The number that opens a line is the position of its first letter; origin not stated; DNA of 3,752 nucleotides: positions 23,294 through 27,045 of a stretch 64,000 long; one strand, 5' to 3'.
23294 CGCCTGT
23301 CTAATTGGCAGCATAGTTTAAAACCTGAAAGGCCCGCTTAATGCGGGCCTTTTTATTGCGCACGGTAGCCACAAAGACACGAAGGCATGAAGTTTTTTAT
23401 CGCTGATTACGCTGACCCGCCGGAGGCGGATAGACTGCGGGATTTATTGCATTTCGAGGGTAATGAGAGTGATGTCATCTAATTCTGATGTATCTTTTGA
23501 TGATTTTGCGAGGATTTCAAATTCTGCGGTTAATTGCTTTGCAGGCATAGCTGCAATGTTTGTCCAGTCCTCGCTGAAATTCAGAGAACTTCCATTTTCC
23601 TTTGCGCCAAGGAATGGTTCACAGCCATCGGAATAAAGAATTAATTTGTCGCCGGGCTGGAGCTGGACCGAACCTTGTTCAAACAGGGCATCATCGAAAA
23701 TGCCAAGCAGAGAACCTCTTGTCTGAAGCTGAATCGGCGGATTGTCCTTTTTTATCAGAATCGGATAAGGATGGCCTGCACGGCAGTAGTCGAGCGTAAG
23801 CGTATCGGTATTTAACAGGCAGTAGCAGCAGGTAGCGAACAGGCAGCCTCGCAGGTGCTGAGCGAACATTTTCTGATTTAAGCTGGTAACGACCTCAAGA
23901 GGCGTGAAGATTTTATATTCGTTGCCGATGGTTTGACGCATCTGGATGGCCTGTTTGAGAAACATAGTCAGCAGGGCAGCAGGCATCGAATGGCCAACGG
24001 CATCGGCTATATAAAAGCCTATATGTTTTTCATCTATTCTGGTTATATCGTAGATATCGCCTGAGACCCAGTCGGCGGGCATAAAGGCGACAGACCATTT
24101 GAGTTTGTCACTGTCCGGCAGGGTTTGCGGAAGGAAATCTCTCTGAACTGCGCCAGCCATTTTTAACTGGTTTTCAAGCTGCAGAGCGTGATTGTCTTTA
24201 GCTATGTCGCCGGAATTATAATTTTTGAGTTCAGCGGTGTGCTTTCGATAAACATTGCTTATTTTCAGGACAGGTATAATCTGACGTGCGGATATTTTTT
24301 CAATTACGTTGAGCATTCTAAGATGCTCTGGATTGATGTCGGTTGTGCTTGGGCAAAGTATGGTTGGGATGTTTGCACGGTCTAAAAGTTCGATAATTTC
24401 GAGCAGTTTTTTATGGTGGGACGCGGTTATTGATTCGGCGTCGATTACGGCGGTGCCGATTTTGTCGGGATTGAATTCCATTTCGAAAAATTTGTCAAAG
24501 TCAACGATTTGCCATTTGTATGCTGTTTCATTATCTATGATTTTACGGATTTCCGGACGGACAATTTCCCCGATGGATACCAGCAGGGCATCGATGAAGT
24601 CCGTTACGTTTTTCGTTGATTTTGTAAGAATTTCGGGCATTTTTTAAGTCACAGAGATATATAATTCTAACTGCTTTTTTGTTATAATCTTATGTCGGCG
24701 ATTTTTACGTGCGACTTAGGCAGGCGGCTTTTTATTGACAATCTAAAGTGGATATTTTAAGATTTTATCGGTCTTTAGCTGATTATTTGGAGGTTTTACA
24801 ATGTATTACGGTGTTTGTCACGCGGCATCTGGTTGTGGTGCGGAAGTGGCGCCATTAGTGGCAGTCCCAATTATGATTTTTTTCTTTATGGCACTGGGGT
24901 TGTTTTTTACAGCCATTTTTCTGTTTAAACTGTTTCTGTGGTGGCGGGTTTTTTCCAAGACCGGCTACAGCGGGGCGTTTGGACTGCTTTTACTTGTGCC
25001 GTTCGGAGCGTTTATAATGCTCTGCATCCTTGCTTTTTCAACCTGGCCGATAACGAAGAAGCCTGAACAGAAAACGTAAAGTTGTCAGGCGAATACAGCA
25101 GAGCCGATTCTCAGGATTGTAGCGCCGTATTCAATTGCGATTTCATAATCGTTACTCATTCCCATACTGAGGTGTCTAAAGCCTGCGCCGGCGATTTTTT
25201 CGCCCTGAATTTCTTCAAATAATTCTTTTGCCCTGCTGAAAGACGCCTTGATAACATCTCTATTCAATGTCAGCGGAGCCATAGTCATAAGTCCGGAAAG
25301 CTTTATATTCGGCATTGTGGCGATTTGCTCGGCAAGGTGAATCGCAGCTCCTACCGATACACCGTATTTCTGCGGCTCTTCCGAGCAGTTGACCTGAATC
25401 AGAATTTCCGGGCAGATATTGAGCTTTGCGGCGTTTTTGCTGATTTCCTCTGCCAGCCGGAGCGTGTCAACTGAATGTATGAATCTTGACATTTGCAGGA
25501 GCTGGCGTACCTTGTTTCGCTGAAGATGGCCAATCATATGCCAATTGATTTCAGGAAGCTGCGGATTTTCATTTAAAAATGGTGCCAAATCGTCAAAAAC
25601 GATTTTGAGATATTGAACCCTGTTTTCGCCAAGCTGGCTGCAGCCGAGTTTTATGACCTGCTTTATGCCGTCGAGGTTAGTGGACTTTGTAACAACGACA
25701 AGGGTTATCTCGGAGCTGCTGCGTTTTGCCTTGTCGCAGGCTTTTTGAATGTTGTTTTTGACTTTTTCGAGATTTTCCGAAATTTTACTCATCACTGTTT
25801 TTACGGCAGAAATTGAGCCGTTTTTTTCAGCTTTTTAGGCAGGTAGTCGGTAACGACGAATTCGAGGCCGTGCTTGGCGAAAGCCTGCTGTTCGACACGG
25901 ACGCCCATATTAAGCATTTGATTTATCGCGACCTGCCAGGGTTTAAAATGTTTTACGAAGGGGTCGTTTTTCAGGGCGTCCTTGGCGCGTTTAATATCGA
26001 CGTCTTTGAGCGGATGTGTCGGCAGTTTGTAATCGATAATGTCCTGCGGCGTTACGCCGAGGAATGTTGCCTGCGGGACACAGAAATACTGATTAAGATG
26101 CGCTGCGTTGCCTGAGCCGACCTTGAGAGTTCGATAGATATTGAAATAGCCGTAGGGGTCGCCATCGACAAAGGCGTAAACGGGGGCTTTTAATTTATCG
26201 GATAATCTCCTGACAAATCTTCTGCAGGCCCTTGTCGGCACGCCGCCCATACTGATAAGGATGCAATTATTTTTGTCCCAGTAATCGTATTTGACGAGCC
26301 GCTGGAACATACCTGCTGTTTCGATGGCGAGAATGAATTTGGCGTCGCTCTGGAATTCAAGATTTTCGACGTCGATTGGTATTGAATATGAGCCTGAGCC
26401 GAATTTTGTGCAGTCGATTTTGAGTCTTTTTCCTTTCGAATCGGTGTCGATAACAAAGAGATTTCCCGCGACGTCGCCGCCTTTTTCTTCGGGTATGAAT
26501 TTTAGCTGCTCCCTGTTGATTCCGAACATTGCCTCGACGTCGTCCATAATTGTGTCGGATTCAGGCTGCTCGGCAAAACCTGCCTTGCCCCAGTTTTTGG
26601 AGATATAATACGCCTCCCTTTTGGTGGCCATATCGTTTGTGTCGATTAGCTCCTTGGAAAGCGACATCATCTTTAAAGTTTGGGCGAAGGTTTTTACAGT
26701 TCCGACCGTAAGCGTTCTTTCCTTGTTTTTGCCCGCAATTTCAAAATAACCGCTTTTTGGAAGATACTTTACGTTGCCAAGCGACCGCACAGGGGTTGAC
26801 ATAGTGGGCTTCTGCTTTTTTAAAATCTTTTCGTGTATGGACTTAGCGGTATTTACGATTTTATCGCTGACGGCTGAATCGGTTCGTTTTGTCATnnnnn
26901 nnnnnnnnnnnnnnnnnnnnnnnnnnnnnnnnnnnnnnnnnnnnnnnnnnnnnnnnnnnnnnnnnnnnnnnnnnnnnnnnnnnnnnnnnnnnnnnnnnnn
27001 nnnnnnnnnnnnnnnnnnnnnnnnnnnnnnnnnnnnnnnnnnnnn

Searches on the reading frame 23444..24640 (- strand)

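Call 11: search_protein_families(library=pfam, proteins=[window:23444-24640:-])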
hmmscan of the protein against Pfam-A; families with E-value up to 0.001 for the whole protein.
window:23444-24640:- (398 aa): 1 family
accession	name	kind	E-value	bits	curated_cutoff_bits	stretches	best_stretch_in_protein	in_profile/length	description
PF07228.17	SpoIIE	-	7.7e-34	117.8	25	1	204-397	2-191/192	Stage II sporulation protein E (SpoIIE)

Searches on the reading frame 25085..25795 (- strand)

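Call 11: search_protein_families(library=pfam, proteins=[window:25085-25795:-])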
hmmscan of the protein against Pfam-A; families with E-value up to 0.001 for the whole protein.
window:25085-25795:- (236 aa): 1 family
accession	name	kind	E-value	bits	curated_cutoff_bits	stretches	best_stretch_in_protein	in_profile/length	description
PF01168.26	Ala_racemase_N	-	9.5e-14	52.1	24.1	1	8-235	2-216/220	Alanine racemase, N-terminal domain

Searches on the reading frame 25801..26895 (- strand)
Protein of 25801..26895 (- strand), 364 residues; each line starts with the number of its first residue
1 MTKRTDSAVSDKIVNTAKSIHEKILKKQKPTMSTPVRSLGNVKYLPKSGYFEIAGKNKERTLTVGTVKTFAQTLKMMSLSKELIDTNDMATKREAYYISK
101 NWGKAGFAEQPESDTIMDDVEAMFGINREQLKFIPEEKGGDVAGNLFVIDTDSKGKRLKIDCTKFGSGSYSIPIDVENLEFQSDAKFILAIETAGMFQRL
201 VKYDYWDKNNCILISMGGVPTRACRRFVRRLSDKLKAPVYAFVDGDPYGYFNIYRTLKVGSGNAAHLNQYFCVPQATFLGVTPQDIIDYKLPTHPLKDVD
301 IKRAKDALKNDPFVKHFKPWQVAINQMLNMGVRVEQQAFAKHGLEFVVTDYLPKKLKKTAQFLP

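Call 11: search_protein_families(library=pfam, proteins=[window:25801-26895:-])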
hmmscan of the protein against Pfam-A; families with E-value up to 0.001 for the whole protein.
window:25801-26895:- (364 aa): 3 families
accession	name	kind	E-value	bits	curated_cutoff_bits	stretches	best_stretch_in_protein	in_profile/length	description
PF21180.3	TOP6A-Spo11_Toprim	-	5.5e-60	202.7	24.1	1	187-356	1-170/170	Topoisomerase 6 subunit A/Spo11, Toprim domain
PF20768.2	Topo_VI_alpha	-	6e-19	68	23.6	1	136-184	1-49/50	All-beta domain in DNA topoisomerase VI alpha subunit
PF04406.19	TP6A_N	-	2.1e-17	63.1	26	1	68-132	1-61/62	Type IIB DNA topoisomerase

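Call 12: find_encoding_contigs(protein=window:25801-26895:-, flank=6000, max_places=10)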
Protein window:25801-26895:- (364 aa): 2 contigs read that carry it; 1 place shown.
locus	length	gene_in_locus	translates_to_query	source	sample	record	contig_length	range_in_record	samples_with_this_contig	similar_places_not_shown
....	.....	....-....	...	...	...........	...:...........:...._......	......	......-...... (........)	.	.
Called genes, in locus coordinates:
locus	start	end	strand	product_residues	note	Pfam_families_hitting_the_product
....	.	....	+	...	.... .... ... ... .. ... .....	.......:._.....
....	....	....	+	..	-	-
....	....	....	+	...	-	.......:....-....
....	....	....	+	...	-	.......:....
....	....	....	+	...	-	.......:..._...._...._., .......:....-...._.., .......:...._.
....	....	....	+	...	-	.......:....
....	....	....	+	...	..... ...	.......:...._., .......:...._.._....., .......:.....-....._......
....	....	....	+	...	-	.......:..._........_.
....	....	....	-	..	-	-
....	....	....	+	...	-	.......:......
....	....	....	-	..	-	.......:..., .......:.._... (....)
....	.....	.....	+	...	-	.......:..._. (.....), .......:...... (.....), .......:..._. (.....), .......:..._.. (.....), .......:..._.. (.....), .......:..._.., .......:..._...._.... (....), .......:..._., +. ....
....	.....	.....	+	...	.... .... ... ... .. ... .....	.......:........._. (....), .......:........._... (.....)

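Call 13: find_homologous_proteins(query=window:25801-26895:-, max_evalue=1e-30)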
Query window:25801-26895:- (364 aa): 8000 proteins with E <= 1e-30 among 8000 candidates; the best 120 are listed.
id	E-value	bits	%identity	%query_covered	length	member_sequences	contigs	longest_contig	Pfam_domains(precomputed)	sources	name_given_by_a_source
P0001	4.5e-238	807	97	100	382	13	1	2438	PF21180.4,PF20768.3,PF04406.20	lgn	-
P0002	5.5e-230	780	93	100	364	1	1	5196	PF21180.4,PF20768.3,PF04406.20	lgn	-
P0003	1.3e-229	779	93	100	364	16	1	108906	PF21180.4,PF20768.3,PF04406.20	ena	-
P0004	1.0e-227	773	92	100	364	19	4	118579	PF21180.4,PF20768.3,PF04406.20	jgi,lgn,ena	jgi:DNA topoisomerase-6 subunit A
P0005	6.8e-227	770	91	100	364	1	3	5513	PF21180.4,PF20768.3,PF04406.20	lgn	-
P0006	2.6e-226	768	92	100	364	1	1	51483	PF21180.4,PF20768.3,PF04406.20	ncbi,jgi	jgi:DNA topoisomerase-6 subunit A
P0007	8.5e-221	750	90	100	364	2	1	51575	PF21180.4,PF20768.3,PF04406.20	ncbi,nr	ncbi:MAG: DNA topoisomerase IV subunit A [Sedimentisphaerales bacterium]|nr:DNA topoisomerase IV sub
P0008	1.9e-218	743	88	100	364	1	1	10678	PF21180.4,PF20768.3,PF04406.20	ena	-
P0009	7.4e-218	741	89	100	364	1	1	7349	PF21180.4,PF20768.3,PF04406.20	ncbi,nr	ncbi:MAG: DNA topoisomerase IV subunit A [Phycisphaerae bacterium]|nr:DNA topoisomerase IV subunit A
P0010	2.4e-217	739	89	100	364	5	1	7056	PF21180.4,PF20768.3,PF04406.20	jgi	-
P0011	1.2e-216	737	88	100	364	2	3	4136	PF21180.4,PF20768.3,PF04406.20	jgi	jgi:DNA topoisomerase-6 subunit A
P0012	1.4e-215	733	88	100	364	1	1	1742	PF21180.4,PF20768.3,PF04406.20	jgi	jgi:DNA topoisomerase-6 subunit A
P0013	7.7e-215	731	87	100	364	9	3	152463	PF21180.4,PF20768.3,PF04406.20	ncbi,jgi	-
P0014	1.6e-214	730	87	100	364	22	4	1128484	PF21180.4,PF20768.3,PF04406.20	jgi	jgi:DNA topoisomerase-6 subunit A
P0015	3.4e-214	729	86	100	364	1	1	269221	PF21180.4,PF20768.3,PF04406.20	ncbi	-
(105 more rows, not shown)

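Call 14: find_encoding_contigs(protein=P0003, flank=4000, max_places=3)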
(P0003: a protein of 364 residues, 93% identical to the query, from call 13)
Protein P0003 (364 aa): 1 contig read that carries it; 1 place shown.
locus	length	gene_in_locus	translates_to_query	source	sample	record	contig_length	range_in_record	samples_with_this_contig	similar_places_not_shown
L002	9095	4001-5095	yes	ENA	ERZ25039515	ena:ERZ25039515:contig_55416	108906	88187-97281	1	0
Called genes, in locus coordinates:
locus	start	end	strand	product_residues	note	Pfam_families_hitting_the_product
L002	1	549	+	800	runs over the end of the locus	PF03030:H_PPase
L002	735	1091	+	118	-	PF02410:RsfS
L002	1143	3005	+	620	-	PF03485:Arg_tRNA_synt_N, PF00750:tRNA-synt_1d, PF05746:DALR_1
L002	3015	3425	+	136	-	PF01894:YjbQ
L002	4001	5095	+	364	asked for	PF04406:TP6A_N, PF20768:Topo_VI_alpha, PF21180:TOP6A-Spo11_Toprim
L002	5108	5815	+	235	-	PF01168:Ala_racemase_N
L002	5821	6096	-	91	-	-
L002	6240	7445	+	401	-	PF07228:SpoIIE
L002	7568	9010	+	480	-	PF07470:Glyco_hydro_88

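Call 15: find_encoding_contigs(protein=P0004, flank=4000, max_places=3)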
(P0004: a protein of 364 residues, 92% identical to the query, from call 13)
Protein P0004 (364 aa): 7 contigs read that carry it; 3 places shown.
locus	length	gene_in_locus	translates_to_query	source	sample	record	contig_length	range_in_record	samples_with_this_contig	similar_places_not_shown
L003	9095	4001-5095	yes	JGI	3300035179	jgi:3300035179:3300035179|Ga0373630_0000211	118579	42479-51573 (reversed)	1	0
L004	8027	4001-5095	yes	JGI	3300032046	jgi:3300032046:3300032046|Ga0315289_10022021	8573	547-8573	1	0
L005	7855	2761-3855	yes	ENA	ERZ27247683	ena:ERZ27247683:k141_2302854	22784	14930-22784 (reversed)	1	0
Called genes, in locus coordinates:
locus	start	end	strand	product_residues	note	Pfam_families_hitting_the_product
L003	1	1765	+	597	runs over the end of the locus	PF03485:Arg_tRNA_synt_N, PF00750:tRNA-synt_1d, PF05746:DALR_1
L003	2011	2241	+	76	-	-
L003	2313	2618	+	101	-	PF22600:MTPAP-like_central (weak), PF01909:NTP_transf_2, PF18765:Polbeta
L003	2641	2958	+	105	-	PF01934:HepT-like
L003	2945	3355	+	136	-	PF01894:YjbQ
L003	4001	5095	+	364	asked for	PF04406:TP6A_N, PF20768:Topo_VI_alpha, PF21180:TOP6A-Spo11_Toprim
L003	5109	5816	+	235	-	PF01168:Ala_racemase_N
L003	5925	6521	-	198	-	-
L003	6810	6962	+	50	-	-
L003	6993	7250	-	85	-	-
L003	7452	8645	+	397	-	PF07228:SpoIIE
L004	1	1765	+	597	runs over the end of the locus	PF03485:Arg_tRNA_synt_N, PF00750:tRNA-synt_1d, PF05746:DALR_1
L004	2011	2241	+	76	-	-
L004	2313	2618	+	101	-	PF22600:MTPAP-like_central (weak), PF01909:NTP_transf_2, PF18765:Polbeta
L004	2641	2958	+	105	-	PF01934:HepT-like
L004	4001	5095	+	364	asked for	PF04406:TP6A_N, PF20768:Topo_VI_alpha, PF21180:TOP6A-Spo11_Toprim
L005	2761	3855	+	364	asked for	PF04406:TP6A_N, PF20768:Topo_VI_alpha, PF21180:TOP6A-Spo11_Toprim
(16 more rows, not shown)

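Call 16: find_encoding_contigs(protein=P0007, flank=4000, max_places=3)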
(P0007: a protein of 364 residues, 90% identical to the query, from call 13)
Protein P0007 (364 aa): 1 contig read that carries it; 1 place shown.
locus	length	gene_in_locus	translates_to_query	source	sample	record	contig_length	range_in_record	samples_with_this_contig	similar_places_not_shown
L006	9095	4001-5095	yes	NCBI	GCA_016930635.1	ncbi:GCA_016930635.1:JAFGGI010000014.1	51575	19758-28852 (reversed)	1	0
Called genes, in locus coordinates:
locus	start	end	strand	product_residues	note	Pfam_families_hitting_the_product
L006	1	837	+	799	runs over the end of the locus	PF03030:H_PPase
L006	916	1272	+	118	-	PF02410:RsfS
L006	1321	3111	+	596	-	PF03485:Arg_tRNA_synt_N, PF00750:tRNA-synt_1d, PF05746:DALR_1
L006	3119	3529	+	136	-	PF01894:YjbQ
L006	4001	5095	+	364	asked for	PF04406:TP6A_N, PF20768:Topo_VI_alpha, PF21180:TOP6A-Spo11_Toprim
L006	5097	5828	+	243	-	PF01168:Ala_racemase_N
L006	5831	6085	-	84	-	-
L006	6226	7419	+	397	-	PF07228:SpoIIE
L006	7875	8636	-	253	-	PF00072:Response_reg, PF23198:PDE8A_N (faint), PF00072:Response_reg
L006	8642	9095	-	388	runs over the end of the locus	PF00072:Response_reg, PF00512:HisKA, PF02518:HATPase_c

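Call 17: find_encoding_contigs(protein=P0014, flank=4000, max_places=3)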
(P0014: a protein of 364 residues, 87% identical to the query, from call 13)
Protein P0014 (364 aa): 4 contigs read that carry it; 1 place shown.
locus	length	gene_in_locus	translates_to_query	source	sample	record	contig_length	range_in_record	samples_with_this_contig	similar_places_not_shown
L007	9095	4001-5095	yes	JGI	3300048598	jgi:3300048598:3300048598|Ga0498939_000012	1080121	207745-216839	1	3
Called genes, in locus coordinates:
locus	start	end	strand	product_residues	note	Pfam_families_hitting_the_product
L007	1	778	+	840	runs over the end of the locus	PF03030:H_PPase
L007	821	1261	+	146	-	PF02410:RsfS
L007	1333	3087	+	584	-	PF03485:Arg_tRNA_synt_N, PF00750:tRNA-synt_1d, PF05746:DALR_1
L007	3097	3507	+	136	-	PF01894:YjbQ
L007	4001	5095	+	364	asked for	PF04406:TP6A_N, PF20768:Topo_VI_alpha, PF21180:TOP6A-Spo11_Toprim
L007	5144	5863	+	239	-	PF01168:Ala_racemase_N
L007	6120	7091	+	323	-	-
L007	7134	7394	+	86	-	-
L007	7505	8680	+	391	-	PF07228:SpoIIE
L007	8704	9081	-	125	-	PF05099:TerB (faint)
